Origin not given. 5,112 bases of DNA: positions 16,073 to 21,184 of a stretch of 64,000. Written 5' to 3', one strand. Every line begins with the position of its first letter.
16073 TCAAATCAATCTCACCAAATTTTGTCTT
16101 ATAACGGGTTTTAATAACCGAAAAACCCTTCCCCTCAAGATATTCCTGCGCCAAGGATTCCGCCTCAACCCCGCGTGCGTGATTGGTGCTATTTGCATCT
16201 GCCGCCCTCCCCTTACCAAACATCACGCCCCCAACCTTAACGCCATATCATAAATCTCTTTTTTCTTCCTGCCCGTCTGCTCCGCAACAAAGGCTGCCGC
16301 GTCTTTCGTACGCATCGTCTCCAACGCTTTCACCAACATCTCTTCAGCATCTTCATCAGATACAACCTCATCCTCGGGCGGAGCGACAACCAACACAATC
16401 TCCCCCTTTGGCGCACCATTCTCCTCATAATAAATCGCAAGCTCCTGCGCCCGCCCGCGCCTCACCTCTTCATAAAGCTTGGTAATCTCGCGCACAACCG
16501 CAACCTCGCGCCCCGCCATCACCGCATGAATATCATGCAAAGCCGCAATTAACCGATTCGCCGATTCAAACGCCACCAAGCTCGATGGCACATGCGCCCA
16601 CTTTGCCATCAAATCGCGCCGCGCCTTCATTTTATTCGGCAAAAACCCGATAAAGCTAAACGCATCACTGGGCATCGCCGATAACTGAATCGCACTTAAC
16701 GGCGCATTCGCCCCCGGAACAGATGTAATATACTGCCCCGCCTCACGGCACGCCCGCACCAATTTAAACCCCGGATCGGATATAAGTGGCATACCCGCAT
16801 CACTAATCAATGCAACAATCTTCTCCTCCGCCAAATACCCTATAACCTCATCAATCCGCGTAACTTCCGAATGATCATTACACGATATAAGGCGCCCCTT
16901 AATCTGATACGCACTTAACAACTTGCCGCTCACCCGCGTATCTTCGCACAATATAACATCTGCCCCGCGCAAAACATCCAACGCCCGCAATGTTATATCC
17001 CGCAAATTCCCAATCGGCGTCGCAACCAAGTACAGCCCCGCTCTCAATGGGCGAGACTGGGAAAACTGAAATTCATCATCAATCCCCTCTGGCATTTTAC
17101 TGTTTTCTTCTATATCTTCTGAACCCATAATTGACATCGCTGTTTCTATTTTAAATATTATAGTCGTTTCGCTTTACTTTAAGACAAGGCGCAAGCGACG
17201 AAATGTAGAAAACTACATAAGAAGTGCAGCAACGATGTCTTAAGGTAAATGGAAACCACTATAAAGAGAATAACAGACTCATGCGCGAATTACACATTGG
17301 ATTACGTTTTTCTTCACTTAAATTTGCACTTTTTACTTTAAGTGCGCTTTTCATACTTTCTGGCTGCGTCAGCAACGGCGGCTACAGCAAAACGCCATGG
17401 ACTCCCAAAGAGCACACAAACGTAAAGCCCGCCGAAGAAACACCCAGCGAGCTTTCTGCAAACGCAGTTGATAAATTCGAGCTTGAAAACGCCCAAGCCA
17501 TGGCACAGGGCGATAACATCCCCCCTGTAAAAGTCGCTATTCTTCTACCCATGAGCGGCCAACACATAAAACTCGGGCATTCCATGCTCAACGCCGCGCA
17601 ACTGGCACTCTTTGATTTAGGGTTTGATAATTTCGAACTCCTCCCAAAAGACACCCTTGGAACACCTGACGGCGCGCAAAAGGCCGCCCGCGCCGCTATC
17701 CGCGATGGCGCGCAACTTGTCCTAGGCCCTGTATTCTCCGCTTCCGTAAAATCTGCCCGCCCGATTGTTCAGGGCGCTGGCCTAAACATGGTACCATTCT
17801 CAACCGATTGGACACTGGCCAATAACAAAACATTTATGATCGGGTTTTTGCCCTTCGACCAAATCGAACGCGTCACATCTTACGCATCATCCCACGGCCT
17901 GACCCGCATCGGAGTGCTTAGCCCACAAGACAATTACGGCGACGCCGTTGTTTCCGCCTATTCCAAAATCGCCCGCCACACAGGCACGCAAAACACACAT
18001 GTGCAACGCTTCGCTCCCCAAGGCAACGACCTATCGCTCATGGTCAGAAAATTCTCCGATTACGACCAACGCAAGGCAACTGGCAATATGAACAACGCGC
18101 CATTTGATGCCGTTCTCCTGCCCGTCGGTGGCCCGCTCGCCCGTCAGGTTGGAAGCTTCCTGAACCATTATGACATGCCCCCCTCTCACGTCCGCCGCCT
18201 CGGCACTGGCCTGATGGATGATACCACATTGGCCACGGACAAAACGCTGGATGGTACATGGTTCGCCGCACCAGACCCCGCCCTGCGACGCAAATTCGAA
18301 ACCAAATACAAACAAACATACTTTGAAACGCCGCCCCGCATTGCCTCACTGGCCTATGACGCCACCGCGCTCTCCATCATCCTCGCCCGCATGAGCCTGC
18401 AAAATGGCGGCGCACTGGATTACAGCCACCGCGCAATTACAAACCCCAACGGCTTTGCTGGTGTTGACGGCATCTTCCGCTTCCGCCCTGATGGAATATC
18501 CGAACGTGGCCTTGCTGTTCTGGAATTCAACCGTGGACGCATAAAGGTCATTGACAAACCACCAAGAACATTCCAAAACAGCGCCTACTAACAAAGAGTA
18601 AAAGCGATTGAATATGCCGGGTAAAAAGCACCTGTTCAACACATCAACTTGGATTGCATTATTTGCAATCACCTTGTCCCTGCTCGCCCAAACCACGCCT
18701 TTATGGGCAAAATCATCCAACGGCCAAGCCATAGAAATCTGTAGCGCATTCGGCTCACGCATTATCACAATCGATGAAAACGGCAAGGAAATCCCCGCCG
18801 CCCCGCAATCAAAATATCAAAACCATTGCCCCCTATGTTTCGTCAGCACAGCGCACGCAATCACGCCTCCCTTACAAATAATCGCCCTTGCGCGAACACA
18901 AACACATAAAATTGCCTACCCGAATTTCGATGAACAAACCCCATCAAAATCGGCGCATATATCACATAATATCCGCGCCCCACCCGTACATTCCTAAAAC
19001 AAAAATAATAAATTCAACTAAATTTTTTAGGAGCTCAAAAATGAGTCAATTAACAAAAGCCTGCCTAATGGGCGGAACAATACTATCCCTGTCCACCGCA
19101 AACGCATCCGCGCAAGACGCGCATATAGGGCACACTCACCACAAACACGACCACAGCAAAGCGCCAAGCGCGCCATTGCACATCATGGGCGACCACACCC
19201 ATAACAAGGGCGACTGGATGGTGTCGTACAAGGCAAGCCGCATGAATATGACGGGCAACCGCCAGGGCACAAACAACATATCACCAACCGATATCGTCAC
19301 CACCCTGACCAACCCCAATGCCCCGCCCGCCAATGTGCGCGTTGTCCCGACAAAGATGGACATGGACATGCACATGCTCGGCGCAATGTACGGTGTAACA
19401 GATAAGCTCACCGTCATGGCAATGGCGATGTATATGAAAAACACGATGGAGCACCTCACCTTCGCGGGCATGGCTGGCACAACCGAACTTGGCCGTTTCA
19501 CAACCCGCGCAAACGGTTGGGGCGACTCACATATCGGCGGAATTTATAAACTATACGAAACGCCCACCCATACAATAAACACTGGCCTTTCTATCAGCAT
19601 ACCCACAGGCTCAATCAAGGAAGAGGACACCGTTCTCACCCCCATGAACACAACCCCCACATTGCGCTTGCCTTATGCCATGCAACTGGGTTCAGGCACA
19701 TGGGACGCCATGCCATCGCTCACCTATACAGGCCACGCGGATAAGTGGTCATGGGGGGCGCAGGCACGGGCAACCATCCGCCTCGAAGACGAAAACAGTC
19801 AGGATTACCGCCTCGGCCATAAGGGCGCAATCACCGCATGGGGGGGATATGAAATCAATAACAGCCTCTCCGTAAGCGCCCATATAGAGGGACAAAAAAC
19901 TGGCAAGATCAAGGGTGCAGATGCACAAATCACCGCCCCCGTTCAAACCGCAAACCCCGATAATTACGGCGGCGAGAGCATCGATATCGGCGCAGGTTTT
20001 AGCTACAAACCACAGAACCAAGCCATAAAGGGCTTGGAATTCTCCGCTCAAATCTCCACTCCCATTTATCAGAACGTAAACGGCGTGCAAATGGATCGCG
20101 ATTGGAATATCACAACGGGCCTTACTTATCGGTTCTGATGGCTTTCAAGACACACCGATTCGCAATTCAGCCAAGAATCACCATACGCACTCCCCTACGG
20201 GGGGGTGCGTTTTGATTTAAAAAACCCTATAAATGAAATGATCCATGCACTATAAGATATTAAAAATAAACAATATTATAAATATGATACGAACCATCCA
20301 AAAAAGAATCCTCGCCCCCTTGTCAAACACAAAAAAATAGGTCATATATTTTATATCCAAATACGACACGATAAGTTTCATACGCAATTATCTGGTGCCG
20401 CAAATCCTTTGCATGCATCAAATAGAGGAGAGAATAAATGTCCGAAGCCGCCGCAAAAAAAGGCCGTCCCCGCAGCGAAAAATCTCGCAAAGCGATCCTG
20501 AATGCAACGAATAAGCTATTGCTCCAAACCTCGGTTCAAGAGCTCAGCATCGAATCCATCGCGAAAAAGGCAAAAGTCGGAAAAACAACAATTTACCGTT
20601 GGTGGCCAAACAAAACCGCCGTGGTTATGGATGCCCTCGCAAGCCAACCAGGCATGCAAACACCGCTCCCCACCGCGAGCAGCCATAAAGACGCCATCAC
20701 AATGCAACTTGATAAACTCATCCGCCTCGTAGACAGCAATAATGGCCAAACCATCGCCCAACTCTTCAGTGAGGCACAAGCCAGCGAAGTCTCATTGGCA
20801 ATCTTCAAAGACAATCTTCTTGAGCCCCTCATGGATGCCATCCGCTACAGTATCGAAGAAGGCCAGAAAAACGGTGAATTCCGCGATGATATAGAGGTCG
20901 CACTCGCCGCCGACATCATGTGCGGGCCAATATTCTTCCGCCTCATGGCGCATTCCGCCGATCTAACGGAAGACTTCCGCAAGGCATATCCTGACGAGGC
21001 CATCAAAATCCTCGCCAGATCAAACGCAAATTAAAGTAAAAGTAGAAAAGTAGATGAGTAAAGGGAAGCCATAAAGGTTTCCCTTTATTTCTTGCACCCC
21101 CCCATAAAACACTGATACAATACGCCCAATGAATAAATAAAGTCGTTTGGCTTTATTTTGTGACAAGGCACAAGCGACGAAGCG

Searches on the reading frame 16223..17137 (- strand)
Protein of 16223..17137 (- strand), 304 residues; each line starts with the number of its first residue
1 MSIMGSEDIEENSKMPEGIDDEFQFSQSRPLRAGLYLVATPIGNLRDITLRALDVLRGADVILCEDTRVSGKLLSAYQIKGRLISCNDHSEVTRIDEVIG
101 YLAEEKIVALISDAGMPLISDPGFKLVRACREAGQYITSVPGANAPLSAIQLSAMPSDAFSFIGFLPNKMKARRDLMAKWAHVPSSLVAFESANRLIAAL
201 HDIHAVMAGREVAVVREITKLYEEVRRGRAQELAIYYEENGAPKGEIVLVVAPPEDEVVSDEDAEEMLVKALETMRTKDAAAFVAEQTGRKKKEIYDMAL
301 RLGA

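Call 8: search_protein_families(library=pfam, proteins=[window:16223-17137:-])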
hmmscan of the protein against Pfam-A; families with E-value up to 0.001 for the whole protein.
window:16223-17137:- (304 aa): 2 families
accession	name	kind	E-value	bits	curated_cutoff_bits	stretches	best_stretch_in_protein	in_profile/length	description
PF00590.25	TP_methylase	-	1.4e-26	94.2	27.8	1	35-234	2-212/212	Tetrapyrrole (Corrin/Porphyrin) Methylases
PF23016.2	RsmI_C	-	1.6e-14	53.9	27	1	260-302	3-45/46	RsmI C-terminal HTH domain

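Call 38: find_homologous_proteins(query=window:16223-17137:-, max_evalue=1e-40)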
Query window:16223-17137:- (304 aa): 7724 proteins with E <= 1e-40 among 8000 candidates; the best 120 are listed.
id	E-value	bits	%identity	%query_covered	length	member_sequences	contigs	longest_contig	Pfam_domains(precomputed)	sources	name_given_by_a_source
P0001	2.3e-190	649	100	99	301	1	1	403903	PF00590.26,PF23016.3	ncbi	ncbi:MAG: 16S rRNA (cytidine(1402)-2'-O)-methyltransferase [Alphaproteobacteria bacterium]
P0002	1.0e-161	555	84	99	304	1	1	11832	PF00590.26,PF23016.3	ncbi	-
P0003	3.2e-142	491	74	100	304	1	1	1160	PF00590.26,PF23016.3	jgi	jgi:16S rRNA (cytidine1402-2'-O)-methyltransferase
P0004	1.4e-138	479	73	99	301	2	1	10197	PF00590.26,PF23016.3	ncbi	-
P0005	3.6e-133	461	70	100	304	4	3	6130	PF00590.26,PF23016.3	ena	-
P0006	7.4e-127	440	69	98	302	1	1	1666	PF00590.26,PF23016.3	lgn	-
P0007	8.5e-126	437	68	99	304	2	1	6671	PF00590.26,PF23016.3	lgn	-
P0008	2.2e-121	422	64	99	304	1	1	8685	PF00590.26,PF23016.3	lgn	-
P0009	1.1e-116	407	63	99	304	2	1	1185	PF00590.26,PF23016.3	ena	-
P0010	2.4e-114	399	63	99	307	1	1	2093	PF00590.26,PF23016.3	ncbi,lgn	-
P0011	3.1e-114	399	64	98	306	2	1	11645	PF00590.26,PF23016.3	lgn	-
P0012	8.3e-114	398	63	98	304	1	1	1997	PF00590.26,PF23016.3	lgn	-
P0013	9.7e-114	397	58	98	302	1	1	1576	PF00590.26,PF23016.3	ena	-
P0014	1.7e-112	393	64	94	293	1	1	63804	PF00590.26,PF23016.3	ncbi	-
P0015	2.6e-112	393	62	100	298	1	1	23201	PF00590.26,PF23016.3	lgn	-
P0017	1.9e-111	390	61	94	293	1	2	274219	PF00590.26,PF23016.3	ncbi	ncbi:MAG: 16S rRNA (cytidine(1402)-2'-O)-methyltransferase [Alphaproteobacteria bacterium]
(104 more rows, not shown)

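Call 39: find_encoding_contigs(protein=P0001, flank=10000, max_places=2)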
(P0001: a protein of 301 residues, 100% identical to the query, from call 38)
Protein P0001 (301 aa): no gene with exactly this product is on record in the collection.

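Call 40: find_encoding_contigs(protein=P0002, flank=10000, max_places=2)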
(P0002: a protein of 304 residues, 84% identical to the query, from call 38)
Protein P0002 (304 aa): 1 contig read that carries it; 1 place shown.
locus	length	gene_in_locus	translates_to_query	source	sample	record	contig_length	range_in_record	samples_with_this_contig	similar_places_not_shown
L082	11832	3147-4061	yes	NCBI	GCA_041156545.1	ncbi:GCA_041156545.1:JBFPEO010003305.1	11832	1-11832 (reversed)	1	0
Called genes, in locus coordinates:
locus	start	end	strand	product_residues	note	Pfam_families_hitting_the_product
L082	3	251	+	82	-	?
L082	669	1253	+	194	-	-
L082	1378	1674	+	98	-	-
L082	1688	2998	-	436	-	PF04348:LppC (weak), PF13458:Peripla_BP_6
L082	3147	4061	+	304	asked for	PF00590:TP_methylase, PF23016:RsmI_C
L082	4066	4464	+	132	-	PF02021:UPF0102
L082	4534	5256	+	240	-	PF04972:BON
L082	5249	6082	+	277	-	PF13369:Transglut_core2, PF14559:TPR_19 (faint), PF13371:TPR_9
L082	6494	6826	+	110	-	PF05359:DUF748 (faint), PF00691:OmpA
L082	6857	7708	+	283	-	PF13432:TPR_16 (faint), PF16331:TolA_bind_tri (weak), PF13174:TPR_6 (faint), PF13428:TPR_14 (faint)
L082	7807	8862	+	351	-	PF01171:ATP_bind_3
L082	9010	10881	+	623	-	PF06480:FtsH_ext, PF00004:AAA, PF07728:AAA_5 (faint), PF17862:AAA_lid_3, PF01434:Peptidase_M41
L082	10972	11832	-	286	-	?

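Call 41: find_encoding_contigs(protein=P0004, flank=10000, max_places=2)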
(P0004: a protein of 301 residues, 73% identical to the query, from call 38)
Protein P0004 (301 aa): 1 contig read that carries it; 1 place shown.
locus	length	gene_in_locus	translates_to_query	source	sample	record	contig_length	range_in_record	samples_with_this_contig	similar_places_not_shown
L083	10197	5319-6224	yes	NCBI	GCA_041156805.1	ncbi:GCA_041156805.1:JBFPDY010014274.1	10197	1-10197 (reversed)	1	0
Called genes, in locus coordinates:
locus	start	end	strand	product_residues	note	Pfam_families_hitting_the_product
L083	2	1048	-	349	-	?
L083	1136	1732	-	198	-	PF00440:TetR_N, PF16859:TetR_C_11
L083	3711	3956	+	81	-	-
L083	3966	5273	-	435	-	PF04348:LppC, PF13458:Peripla_BP_6, PF01094:ANF_receptor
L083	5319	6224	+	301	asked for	PF00590:TP_methylase, PF23016:RsmI_C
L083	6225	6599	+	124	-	PF02021:UPF0102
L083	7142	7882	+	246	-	PF04972:BON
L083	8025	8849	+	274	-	PF13369:Transglut_core2, PF13371:TPR_9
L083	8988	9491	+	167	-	PF00691:OmpA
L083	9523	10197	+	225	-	?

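Call 42: find_encoding_contigs(protein=P0014, flank=10000, max_places=1)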
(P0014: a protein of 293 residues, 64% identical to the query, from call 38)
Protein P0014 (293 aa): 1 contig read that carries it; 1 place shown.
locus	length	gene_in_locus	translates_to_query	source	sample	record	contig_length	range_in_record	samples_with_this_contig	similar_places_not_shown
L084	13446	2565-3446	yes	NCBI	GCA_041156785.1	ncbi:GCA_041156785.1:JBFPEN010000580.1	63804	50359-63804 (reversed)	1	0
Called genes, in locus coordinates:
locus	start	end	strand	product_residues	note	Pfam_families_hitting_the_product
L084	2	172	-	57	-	?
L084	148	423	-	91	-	-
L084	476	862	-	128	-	-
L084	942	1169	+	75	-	-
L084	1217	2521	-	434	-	PF04348:LppC, PF13458:Peripla_BP_6, PF01094:ANF_receptor (weak)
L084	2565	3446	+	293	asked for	PF00590:TP_methylase, PF23016:RsmI_C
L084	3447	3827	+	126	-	PF02021:UPF0102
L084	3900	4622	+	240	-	PF04972:BON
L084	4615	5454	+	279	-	PF14559:TPR_19 (faint), PF13369:Transglut_core2, PF13371:TPR_9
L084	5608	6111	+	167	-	PF00691:OmpA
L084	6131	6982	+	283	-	PF13174:TPR_6 (faint), PF13428:TPR_14 (faint), PF16331:TolA_bind_tri (weak), PF13432:TPR_16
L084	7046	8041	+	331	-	PF01171:ATP_bind_3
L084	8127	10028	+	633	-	PF06480:FtsH_ext, PF00004:AAA, PF07728:AAA_5 (faint), PF17862:AAA_lid_3, PF01434:Peptidase_M41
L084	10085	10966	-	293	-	PF05013:FGase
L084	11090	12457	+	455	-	PF02878:PGM_PMM_I, PF02879:PGM_PMM_II, PF02880:PGM_PMM_III, PF00408:PGM_PMM_IV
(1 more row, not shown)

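Call 43: find_encoding_contigs(protein=P0011, flank=10000, max_places=1)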
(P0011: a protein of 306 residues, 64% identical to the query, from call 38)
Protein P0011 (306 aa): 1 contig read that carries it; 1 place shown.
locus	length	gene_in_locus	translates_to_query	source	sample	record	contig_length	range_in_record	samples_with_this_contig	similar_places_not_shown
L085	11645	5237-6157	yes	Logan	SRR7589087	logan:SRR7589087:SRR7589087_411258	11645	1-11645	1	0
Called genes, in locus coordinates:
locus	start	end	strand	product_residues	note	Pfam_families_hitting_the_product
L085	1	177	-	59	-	?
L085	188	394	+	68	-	-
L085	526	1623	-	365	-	PF13557:Phenol_MetA_deg (weak)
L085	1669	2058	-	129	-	PF11162:DUF2946 (weak)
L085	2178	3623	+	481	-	PF02386:TrkH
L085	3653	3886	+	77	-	-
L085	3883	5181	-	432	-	PF04348:LppC, PF13458:Peripla_BP_6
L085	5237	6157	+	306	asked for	PF00590:TP_methylase, PF23016:RsmI_C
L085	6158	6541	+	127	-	PF08378:NERD (weak), PF02021:UPF0102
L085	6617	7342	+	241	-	PF04972:BON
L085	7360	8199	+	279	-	PF13369:Transglut_core2, PF13371:TPR_9, PF14559:TPR_19 (weak)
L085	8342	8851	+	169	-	PF00691:OmpA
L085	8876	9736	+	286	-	PF13428:TPR_14 (faint), PF13174:TPR_6 (faint), PF13432:TPR_16 (weak)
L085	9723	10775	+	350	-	PF01171:ATP_bind_3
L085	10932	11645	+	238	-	?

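Call 44: find_encoding_contigs(protein=P0017, flank=10000, max_places=1)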
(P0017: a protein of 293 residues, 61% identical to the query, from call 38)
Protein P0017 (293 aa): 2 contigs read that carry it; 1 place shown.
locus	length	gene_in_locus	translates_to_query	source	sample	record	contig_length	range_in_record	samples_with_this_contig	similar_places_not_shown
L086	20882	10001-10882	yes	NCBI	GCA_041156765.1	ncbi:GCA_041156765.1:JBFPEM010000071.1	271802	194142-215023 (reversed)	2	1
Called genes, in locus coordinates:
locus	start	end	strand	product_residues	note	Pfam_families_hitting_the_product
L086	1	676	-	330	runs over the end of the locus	PF00126:HTH_1, PF03466:LysR_substrate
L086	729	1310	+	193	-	PF00578:AhpC-TSA, PF08534:Redoxin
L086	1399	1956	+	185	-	PF02627:CMD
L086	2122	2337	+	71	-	-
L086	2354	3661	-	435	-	PF21088:MS_channel_1st (weak), PF00924:MS_channel_2nd, PF21082:MS_channel_3rd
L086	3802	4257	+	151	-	PF00903:Glyoxalase, PF13669:Glyoxalase_4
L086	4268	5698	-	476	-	-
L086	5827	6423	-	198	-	PF00440:TetR_N, PF16859:TetR_C_11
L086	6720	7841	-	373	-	-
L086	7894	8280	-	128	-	PF11162:DUF2946 (weak)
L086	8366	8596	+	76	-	-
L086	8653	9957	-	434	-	PF04348:LppC, PF13458:Peripla_BP_6, PF01094:ANF_receptor (weak)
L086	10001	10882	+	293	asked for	PF00590:TP_methylase, PF23016:RsmI_C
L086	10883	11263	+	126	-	PF02021:UPF0102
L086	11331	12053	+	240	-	PF04972:BON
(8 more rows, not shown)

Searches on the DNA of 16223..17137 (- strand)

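Call 55: search_rna_families(sources=[L065, L024, L069, L077, L013, L030, L009, L083], threshold=gathering)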
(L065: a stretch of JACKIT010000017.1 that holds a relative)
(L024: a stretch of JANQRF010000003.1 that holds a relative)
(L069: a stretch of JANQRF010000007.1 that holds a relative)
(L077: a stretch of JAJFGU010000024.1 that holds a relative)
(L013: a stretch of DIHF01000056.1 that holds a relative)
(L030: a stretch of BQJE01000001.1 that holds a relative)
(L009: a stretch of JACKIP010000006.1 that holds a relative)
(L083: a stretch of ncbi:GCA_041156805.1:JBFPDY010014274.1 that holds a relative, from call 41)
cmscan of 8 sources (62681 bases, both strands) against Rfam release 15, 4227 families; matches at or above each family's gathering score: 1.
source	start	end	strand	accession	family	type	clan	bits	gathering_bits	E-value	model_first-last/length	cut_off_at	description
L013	6068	6141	+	RF00005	tRNA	Gene; tRNA;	CL00001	66.2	29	3.3e-12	1-71/71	no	tRNA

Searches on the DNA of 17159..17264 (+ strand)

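Call 72: search_dna_similar(query=window:17159-17264:+, collection=plasmids, mode=distant, max_evalue=0.01, max_rows=10)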
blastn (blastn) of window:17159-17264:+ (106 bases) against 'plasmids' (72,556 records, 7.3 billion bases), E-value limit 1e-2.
No match.

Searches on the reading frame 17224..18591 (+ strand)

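Call 8: search_protein_families(library=pfam, proteins=[window:17224-18591:+])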
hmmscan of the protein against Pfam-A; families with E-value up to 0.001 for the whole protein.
window:17224-18591:+ (455 aa): 2 families
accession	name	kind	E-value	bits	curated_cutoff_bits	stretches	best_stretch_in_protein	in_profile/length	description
PF13458.12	Peripla_BP_6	-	8.9e-25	88.5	31.7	1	101-436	1-339/343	Periplasmic binding protein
PF04348.19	LppC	-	3.8e-07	29.5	28.8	1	99-275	216-394/563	LppC putative lipoprotein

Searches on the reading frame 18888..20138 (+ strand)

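Call 35: search_protein_families(library=pfam, proteins=[window:18888-20138:+])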
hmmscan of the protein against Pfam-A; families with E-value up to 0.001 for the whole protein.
window:18888-20138:+ (416 aa): 1 family
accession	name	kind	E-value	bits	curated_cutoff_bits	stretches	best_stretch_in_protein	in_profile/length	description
PF13557.12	Phenol_MetA_deg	-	6.3e-10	40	22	1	196-385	52-219/242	Putative MetA-pathway of phenol degradation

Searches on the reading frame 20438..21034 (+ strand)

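Call 8: search_protein_families(library=pfam, proteins=[window:20438-21034:+])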
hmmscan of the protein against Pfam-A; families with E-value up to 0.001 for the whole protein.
window:20438-21034:+ (198 aa): 2 families
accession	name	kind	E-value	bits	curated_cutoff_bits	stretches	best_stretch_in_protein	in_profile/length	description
PF16859.10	TetR_C_11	-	2.8e-14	53.9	32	1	87-183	11-108/113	Tetracyclin repressor-like, C-terminal domain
PF00440.29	TetR_N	-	5.5e-08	32.9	24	1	20-63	1-44/47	Bacterial regulatory proteins, tetR family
